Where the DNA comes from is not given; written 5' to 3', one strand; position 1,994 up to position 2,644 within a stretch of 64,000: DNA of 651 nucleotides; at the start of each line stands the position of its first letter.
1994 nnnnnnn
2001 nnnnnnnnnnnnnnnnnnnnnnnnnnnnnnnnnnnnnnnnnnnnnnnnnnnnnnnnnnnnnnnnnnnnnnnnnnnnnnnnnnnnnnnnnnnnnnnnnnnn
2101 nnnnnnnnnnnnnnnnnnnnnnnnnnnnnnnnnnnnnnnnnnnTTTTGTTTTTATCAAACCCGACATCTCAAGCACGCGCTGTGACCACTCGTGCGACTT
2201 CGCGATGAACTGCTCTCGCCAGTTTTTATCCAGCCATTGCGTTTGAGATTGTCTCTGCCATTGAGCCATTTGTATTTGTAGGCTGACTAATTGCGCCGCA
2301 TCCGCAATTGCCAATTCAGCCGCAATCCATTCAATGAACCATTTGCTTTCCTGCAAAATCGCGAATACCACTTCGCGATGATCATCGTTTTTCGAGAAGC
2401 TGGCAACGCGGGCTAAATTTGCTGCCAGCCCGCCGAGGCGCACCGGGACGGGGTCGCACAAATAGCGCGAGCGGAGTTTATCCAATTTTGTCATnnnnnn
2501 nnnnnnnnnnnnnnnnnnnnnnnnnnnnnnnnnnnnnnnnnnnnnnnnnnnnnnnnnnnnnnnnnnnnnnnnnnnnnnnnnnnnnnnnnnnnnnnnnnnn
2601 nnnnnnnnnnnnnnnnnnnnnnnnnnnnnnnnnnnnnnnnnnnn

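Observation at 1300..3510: A fadR(tetR)-fadJ operon split by about 1.5 kb of inserted material that carries a diverged duplicate of the tetR 3' end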

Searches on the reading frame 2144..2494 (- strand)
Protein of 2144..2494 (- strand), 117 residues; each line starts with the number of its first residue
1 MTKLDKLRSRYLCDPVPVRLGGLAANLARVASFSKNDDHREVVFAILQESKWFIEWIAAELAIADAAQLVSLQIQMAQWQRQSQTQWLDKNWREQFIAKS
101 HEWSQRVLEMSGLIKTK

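Call 6: search_protein_families(library=pfam, proteins=[window:2144-2494:-], max_evalue=0.01)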
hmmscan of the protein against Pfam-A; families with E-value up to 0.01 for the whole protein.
window:2144-2494:- (117 aa): 0 families

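Call 18: find_homologous_proteins(query=window:2144-2494:-)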
Query window:2144-2494:- (117 aa): 300 proteins with E <= 0.001 among 303 candidates; the best 120 are listed.
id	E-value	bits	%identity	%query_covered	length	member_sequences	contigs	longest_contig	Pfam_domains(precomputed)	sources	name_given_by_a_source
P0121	1.8e-70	251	100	100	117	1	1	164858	-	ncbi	-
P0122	7.0e-51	188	79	98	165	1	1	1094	-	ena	-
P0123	2.5e-49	183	73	99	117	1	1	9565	-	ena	-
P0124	1.5e-46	174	72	99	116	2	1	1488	-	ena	-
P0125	8.4e-45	169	69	99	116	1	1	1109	-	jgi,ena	-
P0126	9.6e-45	169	66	99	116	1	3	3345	-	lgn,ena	-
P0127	1.9e-44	168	68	98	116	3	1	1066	-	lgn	-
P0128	8.5e-44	166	68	99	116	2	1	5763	-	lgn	-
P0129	9.2e-44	166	68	97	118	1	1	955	-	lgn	-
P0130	1.2e-43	165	66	99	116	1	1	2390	-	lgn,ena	-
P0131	1.6e-43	165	66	99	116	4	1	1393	-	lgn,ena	-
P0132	1.2e-42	162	67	98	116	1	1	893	-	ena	-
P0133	1.2e-42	162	66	100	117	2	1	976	-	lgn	-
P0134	1.6e-42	162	69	97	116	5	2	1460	-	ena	-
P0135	1.7e-42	161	64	97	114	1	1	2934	-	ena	-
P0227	2.2e-36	142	56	97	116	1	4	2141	-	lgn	-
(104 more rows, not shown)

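Call 19: find_encoding_contigs(protein=P0121, flank=3000, max_places=3)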
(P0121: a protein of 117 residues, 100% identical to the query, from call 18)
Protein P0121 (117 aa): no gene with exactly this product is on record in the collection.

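Call 25: search_protein_families(library=ncbifam, proteins=[window:2144-2494:-], max_evalue=0.01)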
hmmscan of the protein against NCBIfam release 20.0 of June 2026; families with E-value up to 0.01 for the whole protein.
window:2144-2494:- (117 aa): 0 families

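Call 26: search_protein_families(library=padloc, proteins=[window:2144-2494:-], max_evalue=0.1)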
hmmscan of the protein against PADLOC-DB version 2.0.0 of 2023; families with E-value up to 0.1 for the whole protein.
window:2144-2494:- (117 aa): 0 families

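Call 28: search_solved_structures(query=window:2144-2494:-, max_evalue=1)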
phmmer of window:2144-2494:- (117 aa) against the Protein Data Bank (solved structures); distinct sequences matched with E-value up to 1: 2.
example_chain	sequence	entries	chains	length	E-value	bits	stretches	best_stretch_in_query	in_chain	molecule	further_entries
2hz8_A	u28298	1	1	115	0.016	18.2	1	30-82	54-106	De novo designed diiron protein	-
2lfd_A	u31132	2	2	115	0.14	15.2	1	30-81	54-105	Diiron protein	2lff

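Call 35: find_encoding_contigs(protein=P0123, flank=8000, max_places=4)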
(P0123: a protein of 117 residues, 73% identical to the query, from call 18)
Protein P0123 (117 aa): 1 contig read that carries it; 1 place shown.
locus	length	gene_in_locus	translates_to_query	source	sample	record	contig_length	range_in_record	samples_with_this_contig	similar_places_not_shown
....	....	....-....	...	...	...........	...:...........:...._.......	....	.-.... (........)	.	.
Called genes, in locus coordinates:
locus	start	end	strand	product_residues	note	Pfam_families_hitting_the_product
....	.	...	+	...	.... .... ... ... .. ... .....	?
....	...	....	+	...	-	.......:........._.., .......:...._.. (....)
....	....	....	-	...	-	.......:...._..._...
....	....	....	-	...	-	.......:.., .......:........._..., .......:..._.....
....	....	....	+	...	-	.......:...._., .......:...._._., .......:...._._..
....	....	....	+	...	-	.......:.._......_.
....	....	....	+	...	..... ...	-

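Call 36: find_encoding_contigs(protein=P0122, flank=3000, max_places=4)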
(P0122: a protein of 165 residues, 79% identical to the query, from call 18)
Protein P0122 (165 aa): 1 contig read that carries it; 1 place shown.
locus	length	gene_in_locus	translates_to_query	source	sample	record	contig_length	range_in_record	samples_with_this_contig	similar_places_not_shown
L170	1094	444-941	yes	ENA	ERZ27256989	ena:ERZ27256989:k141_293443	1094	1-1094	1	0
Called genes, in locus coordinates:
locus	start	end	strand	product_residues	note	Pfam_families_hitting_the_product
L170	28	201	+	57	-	-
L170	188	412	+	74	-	-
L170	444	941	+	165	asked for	-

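Call 71: predict_structure(alignment_id=A3)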
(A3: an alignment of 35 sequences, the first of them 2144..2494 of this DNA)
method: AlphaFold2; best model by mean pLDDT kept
length: 117 residues; sequences in the alignment: 35
mean_pLDDT: 94.7   pTM: 0.86
mean pLDDT of the five models: 94.7, 93.7, 93.5, 93.5, 92.7
residues with pLDDT >= 90: 104; 70-90: 9; 50-70: 3; < 50: 1
segments of 3 or more residues with pLDDT < 50: none
pLDDT, mean of each block of 10 residues (from residue 1): 86 94 98 97 97 95 97 98 97 98 97 77
secondary structure, 60 per line:
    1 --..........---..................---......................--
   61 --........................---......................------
elements in order: H3-12 H16-33 H37-58 H63-86 H90-111
